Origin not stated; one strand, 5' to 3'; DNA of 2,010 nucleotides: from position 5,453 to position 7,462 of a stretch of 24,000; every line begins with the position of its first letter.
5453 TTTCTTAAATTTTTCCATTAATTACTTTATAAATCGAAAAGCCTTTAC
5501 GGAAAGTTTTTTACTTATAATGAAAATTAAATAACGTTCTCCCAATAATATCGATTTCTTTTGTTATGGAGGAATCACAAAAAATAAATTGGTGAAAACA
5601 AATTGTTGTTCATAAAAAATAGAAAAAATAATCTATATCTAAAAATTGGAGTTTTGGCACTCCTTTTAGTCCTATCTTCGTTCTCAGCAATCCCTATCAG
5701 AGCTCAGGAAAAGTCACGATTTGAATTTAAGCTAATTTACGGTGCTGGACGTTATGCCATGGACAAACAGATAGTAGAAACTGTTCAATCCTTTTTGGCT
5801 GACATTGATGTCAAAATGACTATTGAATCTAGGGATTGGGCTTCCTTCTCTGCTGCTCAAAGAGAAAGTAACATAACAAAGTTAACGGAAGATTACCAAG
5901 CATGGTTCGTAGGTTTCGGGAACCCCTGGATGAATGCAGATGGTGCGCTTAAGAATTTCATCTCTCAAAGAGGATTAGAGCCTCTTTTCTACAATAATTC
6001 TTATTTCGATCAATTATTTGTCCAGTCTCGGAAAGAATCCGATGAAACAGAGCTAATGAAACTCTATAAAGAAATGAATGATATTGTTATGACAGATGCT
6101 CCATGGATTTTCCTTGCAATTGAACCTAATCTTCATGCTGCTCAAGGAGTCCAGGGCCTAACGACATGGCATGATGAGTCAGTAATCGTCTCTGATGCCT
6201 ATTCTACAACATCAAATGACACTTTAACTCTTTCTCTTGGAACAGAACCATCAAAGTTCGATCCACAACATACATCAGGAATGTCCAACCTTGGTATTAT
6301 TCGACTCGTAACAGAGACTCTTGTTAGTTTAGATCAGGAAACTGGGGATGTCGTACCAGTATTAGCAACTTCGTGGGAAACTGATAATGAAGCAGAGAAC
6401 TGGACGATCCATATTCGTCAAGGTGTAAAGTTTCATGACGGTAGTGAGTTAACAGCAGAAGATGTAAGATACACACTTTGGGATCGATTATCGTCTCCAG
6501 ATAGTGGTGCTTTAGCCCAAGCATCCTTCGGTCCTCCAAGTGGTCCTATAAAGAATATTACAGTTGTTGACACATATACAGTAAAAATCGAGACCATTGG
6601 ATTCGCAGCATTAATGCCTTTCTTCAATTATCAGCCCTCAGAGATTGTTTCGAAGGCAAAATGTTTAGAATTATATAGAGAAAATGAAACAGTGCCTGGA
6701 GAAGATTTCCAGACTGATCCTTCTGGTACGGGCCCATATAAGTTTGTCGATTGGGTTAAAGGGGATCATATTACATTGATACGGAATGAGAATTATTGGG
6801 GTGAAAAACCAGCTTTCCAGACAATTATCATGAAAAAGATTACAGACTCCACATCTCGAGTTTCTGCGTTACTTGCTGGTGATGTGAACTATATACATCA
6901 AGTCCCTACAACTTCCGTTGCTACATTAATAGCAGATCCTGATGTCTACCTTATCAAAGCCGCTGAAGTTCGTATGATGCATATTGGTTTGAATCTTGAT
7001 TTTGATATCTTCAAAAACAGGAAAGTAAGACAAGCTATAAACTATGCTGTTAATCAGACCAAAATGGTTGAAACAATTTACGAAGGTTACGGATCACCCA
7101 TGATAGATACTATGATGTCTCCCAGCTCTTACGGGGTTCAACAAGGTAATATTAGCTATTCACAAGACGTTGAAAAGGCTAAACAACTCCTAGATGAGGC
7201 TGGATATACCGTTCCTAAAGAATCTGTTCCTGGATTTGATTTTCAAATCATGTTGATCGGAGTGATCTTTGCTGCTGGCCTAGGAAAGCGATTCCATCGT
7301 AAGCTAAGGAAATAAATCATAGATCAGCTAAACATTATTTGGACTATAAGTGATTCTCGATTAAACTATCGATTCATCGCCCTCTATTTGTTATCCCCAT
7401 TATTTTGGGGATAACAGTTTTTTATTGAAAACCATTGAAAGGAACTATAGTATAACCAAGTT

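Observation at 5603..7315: Family-5 ABC substrate-binding protein that looks circularly permuted, with a new signal peptide and a new C-terminal membrane anchor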

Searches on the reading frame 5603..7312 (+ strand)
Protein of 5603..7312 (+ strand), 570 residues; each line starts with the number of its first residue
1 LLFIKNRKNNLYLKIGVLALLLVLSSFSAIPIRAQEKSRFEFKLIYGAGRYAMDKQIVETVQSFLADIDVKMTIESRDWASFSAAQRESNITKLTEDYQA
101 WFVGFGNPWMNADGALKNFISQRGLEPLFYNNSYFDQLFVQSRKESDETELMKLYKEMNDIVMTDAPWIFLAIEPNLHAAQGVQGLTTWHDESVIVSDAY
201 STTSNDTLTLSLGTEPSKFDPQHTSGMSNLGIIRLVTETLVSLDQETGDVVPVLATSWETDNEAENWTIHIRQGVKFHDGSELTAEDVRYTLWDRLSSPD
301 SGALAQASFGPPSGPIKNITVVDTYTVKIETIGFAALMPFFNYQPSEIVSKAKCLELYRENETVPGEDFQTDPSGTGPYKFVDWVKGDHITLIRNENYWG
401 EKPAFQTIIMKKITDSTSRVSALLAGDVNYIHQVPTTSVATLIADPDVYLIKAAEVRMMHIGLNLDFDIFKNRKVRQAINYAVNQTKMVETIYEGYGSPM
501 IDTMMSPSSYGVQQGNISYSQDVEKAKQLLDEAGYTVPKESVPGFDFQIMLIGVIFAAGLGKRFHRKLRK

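Call 3: search_protein_families(library=pfam, proteins=[window:5603-7312:+], max_evalue=1)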
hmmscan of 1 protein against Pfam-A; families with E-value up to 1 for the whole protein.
window:5603-7312:+ (570 aa): 1 family
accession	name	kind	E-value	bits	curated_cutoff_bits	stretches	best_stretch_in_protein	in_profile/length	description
PF00496.27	SBP_bac_5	-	1.9e-83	281.1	32.4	2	250-539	2-282/368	Bacterial extracellular solute-binding proteins, family 5 Middle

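Call 4: search_protein_families(library=ncbifam, proteins=[window:5603-7312:+], max_evalue=1)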
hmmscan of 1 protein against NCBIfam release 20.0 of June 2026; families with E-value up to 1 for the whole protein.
window:5603-7312:+ (570 aa): 11 families
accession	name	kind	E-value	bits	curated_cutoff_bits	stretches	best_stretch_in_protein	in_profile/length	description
TIGR02294.1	nickel_nikA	equivalog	1.2e-48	165.9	393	2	204-541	4-333/501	nickel ABC transporter substrate-binding protein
NF011942.0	PRK15413.1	equivalog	3.2e-48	164.7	594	2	207-536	29-344/512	glutathione ABC transporter substrate-binding protein GsiB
NF045468.1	Opp5A_nikA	equivalog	2.1e-45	155.1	600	1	200-538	12-321/488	nickel ABC transporter substrate-binding protein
NF045467.1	Opp4A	equivalog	3.5e-41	141.1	650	1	201-536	30-381/556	oligopeptide ABC transporter substrate-binding protein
NF043070.1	DppA_dipep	equivalog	1.1e-32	113.3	1005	1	205-535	28-368/535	dipeptide ABC transporter periplasmic-binding protein DppA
TIGR04028.1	SBP_KPN_01854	hypoth_equivalog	3.3e-30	105.1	468.5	2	228-542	22-338/509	TIGR04028 family ABC transporter substrate-binding protein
NF047575.1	opine_bind_CntA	exception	2.7e-27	95.6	800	1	234-540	63-365/535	staphylopine-dependent metal ABC transporter substrate-binding lipoprotein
NF011689.0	PRK15109.1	equivalog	1.7e-24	86.5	560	1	219-535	47-373/547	ABC transporter substrate-binding protein SapA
NF011684.0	PRK15104.1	equivalog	3.9e-22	78.7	947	2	200-539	33-383/543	oligopeptide ABC transporter substrate-binding protein OppA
NF007287.0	PRK09755.1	equivalog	1.3e-12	47.3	1098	1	214-307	41-137/535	ABC transporter substrate-binding protein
NF010149.0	PRK13626.1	equivalog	2.5e-09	36.3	476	1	227-400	141-291/552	HTH-type transcriptional regulator SgrR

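Call 6: search_solved_structures(query=window:5603-7312:+, max_evalue=0.001, show_alignments=3)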
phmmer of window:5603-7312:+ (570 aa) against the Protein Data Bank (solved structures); distinct sequences matched with E-value up to 0.001: 104 (the best 60 are shown).
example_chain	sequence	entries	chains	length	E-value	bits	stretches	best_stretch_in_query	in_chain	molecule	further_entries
5u4o_A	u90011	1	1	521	1.8e-46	162.1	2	201-536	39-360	ABC transporter substrate-binding protein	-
6ofq_A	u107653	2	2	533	2e-41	145.5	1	207-536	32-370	Heme-binding protein A / AI-2 binding protein A | Heme-binding protein A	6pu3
6hlx_A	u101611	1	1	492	2.6e-41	145.1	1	207-536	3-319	AgaA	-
1uqw_A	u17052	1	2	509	5.3e-39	137.5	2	206-536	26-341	PUTATIVE BINDING PROTEIN YLIB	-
4ra1_A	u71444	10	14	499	1.2e-34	123.1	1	213-536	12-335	ABC transporter, substrate binding protein (Agrocinopines A and B) | ABC transporter substrate-binding protein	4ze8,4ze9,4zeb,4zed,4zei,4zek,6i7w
8cke_A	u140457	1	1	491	1.3e-34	123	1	215-536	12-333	ABC transporter substrate-binding protein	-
4zec_A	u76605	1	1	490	1.4e-34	122.9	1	215-536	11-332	ABC transporter, substrate binding protein (Agrocinopines A and B)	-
8upi_A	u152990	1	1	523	2.4e-34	122.1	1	207-536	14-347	Peptide ABC transporter substrate-binding protein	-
8efz_A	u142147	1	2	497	4.3e-32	114.7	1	247-539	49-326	Extracellular solute-binding protein family 5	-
6i3g_A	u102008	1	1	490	5.8e-32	114.2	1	246-541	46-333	ABC transporter, substrate-binding protein, family 5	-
3m8u_A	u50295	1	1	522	8.3e-32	113.7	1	214-536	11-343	Heme-binding protein A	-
1xoc_A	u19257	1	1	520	1.4e-30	109.7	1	207-535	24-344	Oligopeptide-binding protein appA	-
8caw_A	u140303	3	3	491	6.5e-29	104.2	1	249-536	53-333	Agrocinopine utilization periplasmic binding protein AccA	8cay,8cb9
8c6r_A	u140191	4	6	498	6.5e-29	104.2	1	249-536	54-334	Agrocinopine utilization periplasmic binding protein AccA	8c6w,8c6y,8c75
8c6u_A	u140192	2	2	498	7e-29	104.1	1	249-536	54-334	Agrocinopine utilization periplasmic binding protein AccA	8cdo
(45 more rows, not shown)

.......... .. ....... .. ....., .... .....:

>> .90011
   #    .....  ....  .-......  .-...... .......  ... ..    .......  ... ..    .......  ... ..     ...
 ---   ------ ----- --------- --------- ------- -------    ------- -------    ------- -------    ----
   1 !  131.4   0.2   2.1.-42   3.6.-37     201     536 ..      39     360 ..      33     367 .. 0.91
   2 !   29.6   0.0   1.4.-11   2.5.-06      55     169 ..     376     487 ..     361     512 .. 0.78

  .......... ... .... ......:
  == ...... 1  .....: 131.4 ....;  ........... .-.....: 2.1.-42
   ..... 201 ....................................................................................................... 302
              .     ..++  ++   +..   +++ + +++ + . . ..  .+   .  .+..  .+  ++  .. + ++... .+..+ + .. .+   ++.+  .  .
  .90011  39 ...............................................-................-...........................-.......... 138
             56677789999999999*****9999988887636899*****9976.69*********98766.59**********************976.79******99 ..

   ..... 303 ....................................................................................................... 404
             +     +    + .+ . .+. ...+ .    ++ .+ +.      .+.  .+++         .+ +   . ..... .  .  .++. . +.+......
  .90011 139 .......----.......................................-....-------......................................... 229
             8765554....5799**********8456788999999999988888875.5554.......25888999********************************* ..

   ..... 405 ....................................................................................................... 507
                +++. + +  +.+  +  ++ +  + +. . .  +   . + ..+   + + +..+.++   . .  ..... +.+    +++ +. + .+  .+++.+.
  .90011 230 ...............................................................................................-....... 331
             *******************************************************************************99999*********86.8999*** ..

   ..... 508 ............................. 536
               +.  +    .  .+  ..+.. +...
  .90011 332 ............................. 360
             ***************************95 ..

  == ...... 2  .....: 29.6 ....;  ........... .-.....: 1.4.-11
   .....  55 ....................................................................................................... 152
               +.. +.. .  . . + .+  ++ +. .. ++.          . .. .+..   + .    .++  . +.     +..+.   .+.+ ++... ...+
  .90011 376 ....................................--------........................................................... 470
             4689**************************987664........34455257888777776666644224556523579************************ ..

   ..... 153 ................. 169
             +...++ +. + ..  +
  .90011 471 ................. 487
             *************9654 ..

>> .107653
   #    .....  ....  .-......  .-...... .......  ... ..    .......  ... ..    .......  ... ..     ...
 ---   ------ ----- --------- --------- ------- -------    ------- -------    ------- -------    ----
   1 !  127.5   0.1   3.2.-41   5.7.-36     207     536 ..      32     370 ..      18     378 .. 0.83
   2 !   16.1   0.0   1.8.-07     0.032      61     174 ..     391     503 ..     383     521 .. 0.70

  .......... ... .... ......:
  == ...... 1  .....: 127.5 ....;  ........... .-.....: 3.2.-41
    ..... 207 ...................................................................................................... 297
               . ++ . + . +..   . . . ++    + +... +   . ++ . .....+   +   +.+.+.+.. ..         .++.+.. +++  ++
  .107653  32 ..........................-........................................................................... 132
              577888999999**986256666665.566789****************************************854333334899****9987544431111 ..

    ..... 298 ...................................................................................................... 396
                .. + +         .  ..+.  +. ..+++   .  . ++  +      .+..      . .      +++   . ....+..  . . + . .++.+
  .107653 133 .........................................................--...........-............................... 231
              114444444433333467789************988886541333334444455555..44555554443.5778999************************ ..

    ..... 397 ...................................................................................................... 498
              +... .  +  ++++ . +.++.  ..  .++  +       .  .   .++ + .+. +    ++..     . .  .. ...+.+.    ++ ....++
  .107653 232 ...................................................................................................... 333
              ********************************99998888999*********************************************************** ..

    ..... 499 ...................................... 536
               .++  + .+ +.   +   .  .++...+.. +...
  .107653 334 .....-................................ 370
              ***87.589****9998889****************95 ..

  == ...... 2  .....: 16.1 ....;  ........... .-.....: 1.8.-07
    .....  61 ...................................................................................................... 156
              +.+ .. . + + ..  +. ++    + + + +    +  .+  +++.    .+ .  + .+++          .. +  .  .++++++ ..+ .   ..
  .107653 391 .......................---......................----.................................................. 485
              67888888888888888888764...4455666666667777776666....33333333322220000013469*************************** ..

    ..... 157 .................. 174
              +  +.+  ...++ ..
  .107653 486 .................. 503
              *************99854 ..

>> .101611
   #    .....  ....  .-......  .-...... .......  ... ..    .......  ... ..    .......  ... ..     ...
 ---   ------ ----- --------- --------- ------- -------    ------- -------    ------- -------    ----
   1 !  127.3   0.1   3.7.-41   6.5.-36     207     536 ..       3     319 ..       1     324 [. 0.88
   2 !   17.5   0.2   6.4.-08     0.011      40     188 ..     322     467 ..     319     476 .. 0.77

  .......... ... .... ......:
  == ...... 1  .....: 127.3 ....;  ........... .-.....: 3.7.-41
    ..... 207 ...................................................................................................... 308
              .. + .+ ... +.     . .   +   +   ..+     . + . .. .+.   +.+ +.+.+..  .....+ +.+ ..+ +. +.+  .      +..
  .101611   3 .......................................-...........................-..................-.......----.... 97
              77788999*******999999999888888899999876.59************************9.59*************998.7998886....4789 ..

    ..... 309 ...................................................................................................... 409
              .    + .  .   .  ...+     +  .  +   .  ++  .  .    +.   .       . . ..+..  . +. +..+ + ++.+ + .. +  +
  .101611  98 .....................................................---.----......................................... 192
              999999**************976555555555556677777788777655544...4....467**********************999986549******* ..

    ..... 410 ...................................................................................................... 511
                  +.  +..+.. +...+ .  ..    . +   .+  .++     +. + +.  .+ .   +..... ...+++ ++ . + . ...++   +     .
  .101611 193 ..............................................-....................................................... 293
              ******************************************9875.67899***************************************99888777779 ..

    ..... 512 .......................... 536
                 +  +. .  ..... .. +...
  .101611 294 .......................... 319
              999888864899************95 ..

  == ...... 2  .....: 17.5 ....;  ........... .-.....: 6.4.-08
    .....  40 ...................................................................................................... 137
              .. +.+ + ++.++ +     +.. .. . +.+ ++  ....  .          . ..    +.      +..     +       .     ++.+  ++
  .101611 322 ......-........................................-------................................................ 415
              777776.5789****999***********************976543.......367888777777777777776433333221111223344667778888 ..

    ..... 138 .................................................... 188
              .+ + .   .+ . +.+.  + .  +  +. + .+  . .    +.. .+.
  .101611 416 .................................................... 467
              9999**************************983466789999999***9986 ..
